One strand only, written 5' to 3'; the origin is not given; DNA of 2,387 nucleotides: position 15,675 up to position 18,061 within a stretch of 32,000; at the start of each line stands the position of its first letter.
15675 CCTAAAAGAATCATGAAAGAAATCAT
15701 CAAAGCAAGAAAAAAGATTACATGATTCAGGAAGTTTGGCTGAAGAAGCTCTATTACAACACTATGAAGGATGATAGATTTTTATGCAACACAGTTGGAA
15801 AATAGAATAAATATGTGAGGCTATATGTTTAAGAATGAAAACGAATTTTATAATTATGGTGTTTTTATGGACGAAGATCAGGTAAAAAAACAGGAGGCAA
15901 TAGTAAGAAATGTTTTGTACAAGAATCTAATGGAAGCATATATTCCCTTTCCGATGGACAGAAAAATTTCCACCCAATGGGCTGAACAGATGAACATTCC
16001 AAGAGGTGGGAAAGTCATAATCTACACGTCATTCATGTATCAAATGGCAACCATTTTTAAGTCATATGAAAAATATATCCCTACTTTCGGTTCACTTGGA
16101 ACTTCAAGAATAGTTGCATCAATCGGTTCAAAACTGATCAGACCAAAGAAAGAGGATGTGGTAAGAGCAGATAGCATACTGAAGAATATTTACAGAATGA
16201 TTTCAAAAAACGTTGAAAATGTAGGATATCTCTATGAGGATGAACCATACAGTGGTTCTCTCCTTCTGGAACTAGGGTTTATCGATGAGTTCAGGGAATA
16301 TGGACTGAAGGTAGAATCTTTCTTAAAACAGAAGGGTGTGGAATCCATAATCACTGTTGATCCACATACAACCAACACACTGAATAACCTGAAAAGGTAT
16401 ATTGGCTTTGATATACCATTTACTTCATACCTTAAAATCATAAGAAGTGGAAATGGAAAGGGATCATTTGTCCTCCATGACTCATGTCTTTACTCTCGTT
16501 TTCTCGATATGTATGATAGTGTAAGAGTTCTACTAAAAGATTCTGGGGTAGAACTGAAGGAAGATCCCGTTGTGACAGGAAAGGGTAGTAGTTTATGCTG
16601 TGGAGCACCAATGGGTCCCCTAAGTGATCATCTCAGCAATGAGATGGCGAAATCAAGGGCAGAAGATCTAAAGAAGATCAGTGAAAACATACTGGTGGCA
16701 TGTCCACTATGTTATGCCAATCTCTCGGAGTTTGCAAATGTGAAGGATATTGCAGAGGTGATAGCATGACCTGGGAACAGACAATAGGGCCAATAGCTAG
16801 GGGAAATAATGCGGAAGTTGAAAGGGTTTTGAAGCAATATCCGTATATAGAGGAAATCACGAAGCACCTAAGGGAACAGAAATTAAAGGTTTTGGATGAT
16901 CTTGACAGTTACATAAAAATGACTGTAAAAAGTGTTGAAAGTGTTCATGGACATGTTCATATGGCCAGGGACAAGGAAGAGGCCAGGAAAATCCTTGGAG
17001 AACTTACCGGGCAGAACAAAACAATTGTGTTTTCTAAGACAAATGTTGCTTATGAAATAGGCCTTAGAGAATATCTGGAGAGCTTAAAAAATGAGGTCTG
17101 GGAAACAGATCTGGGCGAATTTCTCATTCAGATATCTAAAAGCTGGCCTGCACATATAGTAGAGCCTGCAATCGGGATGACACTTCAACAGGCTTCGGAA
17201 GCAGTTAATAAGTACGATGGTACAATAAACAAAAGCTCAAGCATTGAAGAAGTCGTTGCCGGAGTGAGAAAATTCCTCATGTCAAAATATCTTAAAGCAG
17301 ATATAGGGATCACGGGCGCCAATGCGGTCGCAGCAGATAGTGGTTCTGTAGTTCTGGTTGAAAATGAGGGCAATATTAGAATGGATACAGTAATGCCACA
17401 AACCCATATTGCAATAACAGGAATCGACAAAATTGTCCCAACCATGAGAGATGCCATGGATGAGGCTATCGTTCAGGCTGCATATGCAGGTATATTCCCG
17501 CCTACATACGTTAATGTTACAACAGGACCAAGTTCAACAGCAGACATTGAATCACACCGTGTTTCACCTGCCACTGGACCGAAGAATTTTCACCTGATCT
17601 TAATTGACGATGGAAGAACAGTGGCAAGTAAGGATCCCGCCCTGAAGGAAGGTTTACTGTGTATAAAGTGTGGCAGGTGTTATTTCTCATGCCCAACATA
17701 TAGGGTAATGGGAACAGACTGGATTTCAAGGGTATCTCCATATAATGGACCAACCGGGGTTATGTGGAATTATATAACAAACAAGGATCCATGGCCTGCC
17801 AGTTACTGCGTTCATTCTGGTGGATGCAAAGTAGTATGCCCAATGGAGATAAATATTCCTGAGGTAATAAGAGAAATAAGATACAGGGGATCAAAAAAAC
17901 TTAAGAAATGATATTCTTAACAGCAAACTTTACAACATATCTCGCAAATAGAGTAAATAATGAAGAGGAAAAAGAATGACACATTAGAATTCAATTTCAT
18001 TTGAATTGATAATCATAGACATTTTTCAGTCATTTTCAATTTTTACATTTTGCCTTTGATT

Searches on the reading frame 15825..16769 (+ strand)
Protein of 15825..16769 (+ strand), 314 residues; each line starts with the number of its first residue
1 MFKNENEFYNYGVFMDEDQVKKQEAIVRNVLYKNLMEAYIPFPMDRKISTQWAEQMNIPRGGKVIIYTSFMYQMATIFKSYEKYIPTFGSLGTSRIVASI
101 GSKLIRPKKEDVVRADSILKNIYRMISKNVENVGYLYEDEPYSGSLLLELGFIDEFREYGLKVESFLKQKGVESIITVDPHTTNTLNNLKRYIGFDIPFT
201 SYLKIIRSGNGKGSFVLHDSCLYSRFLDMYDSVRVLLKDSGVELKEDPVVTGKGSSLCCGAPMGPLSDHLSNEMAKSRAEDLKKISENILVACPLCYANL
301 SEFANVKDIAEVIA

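Call 34: search_protein_families(library=pfam, proteins=[window:15825-16769:+], max_evalue=0.01)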
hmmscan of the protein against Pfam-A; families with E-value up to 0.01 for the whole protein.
window:15825-16769:+ (314 aa): 1 family
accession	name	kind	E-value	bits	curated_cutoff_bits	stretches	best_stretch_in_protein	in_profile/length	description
PF02754.22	CCG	-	9e-07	29.4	20.6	1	216-300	2-84/85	Cysteine-rich domain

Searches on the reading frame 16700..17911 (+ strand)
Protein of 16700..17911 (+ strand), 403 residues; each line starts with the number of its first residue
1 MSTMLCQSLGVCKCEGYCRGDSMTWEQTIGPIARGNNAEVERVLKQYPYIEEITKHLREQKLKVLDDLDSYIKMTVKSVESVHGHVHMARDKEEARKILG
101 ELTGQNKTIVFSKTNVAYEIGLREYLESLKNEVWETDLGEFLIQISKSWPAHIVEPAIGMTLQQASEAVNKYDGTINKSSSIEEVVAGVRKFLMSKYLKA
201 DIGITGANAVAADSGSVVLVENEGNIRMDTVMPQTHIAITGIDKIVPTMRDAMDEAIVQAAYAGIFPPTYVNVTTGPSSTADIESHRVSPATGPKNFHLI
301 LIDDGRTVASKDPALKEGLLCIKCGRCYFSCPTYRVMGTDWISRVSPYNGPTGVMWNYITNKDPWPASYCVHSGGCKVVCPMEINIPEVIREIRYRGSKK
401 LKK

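Call 34: search_protein_families(library=pfam, proteins=[window:16700-17911:+], max_evalue=0.01)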
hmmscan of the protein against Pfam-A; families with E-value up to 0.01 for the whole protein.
window:16700-17911:+ (403 aa): 8 families
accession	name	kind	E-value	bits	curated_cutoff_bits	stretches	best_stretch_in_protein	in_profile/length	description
PF02589.21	LUD_dom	-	1.4e-42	146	22.6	1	72-302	1-189/189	LUD domain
PF13183.11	Fer4_8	-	3.2e-09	37.6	27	1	321-384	5-68/68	4Fe-4S dicluster domain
PF13237.11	Fer4_10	-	2.4e-07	31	25.5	1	320-334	8-23/53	4Fe-4S dicluster domain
PF13534.11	Fer4_17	-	1.9e-05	25.6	22.2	1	321-385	2-61/61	4Fe-4S dicluster domain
PF12837.12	Fer4_6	-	3.1e-05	24.2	25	1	320-334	8-22/24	4Fe-4S binding domain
PF12838.12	Fer4_7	-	0.00034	21.5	27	1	321-383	2-51/52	4Fe-4S dicluster domain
PF13187.11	Fer4_9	-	0.00082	19.8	27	0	321-383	2-50/52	4Fe-4S dicluster domain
PF00037.32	Fer4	-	0.0067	16.7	21.1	1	320-333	7-20/24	4Fe-4S binding domain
